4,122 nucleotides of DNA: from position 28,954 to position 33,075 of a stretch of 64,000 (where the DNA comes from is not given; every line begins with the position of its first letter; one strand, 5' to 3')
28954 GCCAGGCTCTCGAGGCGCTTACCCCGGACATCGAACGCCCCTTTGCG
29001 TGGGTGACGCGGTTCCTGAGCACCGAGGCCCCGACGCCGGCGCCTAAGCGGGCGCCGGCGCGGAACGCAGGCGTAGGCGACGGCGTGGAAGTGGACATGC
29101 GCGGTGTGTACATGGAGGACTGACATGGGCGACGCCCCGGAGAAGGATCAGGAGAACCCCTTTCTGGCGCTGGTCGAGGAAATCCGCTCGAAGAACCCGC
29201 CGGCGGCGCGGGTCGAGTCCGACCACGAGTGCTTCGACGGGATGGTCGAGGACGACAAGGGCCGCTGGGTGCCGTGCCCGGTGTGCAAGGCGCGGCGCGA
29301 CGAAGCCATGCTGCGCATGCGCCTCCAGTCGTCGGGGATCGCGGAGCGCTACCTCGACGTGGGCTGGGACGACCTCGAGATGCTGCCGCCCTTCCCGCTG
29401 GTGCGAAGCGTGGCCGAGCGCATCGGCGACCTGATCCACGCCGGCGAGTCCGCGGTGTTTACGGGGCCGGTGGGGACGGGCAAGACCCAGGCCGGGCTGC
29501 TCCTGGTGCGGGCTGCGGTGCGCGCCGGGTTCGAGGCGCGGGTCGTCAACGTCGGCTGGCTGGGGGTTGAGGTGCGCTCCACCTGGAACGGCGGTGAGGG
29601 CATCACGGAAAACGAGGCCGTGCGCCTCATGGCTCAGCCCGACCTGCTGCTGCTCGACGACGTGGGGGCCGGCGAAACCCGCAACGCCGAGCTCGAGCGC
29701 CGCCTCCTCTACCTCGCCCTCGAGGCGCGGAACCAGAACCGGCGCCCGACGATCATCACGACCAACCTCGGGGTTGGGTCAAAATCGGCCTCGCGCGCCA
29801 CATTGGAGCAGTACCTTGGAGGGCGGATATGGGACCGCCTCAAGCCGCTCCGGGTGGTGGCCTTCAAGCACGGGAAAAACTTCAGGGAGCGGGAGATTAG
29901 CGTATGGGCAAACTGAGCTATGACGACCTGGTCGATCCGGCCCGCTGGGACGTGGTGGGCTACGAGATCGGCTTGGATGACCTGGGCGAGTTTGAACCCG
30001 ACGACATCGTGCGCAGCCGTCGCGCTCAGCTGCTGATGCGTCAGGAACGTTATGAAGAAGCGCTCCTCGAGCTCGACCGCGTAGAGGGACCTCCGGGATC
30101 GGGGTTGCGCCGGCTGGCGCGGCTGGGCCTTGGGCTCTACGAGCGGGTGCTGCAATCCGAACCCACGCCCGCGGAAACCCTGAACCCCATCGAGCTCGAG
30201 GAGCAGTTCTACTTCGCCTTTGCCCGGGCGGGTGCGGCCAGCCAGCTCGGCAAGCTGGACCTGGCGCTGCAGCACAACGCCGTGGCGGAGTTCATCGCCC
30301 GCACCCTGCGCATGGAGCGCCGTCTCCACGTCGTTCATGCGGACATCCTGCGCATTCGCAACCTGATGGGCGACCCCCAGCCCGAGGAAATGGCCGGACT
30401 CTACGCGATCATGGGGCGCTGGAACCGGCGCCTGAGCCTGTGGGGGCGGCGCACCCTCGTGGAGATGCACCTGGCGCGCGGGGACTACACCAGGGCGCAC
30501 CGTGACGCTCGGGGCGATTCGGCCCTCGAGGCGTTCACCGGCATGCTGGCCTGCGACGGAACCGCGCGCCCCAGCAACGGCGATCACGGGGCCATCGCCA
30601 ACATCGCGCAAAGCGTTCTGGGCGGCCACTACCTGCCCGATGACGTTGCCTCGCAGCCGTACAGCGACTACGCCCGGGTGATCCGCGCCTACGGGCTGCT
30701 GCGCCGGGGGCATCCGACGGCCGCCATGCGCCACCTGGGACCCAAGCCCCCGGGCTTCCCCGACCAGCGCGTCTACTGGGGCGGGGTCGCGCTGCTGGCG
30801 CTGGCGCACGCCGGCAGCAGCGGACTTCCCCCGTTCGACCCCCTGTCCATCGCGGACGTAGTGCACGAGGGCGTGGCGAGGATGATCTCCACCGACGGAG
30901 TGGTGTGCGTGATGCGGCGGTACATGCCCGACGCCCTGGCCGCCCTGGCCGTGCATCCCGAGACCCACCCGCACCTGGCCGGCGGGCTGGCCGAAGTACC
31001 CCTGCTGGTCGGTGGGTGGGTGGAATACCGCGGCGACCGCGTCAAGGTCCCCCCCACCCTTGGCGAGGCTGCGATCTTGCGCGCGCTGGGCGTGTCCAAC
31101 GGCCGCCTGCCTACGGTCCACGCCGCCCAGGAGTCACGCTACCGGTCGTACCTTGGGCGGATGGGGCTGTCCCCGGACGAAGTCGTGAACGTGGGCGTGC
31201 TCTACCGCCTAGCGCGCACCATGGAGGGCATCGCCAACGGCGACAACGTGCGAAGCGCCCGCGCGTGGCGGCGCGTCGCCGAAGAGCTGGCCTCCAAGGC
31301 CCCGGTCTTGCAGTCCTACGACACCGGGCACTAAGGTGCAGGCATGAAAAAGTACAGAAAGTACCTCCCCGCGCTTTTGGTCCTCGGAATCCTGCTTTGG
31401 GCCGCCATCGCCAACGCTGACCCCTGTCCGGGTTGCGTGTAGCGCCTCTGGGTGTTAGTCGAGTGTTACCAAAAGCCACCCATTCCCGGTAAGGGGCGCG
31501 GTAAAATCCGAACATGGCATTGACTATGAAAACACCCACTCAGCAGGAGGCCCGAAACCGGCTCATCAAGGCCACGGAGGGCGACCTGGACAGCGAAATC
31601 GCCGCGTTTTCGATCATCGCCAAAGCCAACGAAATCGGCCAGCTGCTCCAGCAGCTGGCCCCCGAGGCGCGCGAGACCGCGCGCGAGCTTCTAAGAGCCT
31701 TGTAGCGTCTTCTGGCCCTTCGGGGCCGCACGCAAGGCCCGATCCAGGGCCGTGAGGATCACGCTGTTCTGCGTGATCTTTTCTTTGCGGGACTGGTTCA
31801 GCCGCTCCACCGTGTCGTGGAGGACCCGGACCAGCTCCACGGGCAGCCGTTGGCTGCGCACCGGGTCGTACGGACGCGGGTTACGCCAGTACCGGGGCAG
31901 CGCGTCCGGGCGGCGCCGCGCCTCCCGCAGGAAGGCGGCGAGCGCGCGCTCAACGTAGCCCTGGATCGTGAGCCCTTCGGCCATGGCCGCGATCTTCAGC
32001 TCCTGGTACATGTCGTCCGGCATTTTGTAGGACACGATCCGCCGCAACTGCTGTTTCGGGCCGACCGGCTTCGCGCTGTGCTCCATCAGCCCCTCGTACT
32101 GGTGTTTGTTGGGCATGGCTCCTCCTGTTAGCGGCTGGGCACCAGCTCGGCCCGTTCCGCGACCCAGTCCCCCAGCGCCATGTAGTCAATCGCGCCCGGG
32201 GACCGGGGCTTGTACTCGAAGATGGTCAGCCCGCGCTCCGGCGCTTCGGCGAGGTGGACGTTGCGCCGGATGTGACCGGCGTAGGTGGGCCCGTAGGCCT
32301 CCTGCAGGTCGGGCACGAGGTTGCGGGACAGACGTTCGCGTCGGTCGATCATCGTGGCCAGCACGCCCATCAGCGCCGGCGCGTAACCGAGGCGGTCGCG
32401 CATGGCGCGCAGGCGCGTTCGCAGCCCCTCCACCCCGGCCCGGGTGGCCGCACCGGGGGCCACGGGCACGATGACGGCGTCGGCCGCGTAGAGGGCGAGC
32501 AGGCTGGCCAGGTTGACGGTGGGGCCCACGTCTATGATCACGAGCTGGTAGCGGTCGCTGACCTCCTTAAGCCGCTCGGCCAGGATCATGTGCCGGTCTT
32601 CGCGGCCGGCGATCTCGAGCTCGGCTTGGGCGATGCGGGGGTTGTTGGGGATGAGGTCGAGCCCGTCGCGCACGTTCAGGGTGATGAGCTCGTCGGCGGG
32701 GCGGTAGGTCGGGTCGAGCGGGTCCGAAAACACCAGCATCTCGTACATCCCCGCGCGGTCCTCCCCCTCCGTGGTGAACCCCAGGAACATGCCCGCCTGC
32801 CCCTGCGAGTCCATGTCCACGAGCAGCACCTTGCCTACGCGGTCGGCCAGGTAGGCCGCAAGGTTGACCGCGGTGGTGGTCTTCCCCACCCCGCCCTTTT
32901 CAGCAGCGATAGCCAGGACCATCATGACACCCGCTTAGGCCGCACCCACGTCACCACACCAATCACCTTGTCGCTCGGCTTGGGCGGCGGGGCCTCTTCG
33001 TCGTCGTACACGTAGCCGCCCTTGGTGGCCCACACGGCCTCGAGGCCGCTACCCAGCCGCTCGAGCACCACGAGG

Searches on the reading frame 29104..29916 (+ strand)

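Call 19: search_protein_families(library=phrogs, proteins=[window:29104-29916:+], max_evalue=0.001)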
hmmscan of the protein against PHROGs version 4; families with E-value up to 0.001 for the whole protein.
window:29104-29916:+ (270 aa): 5 families
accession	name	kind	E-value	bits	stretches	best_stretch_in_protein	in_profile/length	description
phrog_50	-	DNA, RNA and nucleotide metabolism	7.5e-34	118.7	1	50-264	292-513/570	DnaC-like helicase loader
phrog_3277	-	DNA, RNA and nucleotide metabolism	7.3e-18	65.9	1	115-263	11-155/168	DnaC-like helicase loader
phrog_27475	-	unknown function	3.9e-05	23.3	1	111-261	439-583/599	-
phrog_26922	-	DNA, RNA and nucleotide metabolism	0.00029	22.4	1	172-223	5-54/92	DnaC-like helicase loader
phrog_15321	-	unknown function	0.00097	20.3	0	174-265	3-92/93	-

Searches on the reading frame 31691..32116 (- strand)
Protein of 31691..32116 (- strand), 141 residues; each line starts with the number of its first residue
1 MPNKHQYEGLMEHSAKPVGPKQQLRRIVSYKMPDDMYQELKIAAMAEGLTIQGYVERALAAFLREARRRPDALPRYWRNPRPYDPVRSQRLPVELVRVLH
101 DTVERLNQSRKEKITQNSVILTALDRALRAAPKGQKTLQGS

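Call 58: search_protein_families(library=phrogs, proteins=[window:31691-32116:-], max_evalue=0.001)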
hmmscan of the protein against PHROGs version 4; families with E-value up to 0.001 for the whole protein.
window:31691-32116:- (141 aa): 1 family
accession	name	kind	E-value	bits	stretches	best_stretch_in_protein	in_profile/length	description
phrog_582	-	transcription regulation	0.00018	22.7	0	28-66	60-98/105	Arc-like repressor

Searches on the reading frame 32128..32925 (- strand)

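Call 58: search_protein_families(library=phrogs, proteins=[window:32128-32925:-], max_evalue=0.001)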
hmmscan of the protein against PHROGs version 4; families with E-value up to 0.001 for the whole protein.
window:32128-32925:- (265 aa): 1 family
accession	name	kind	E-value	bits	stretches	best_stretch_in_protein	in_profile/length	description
phrog_164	-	DNA, RNA and nucleotide metabolism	7.9e-53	181.2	1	1-260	224-474/500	ParA-like partition protein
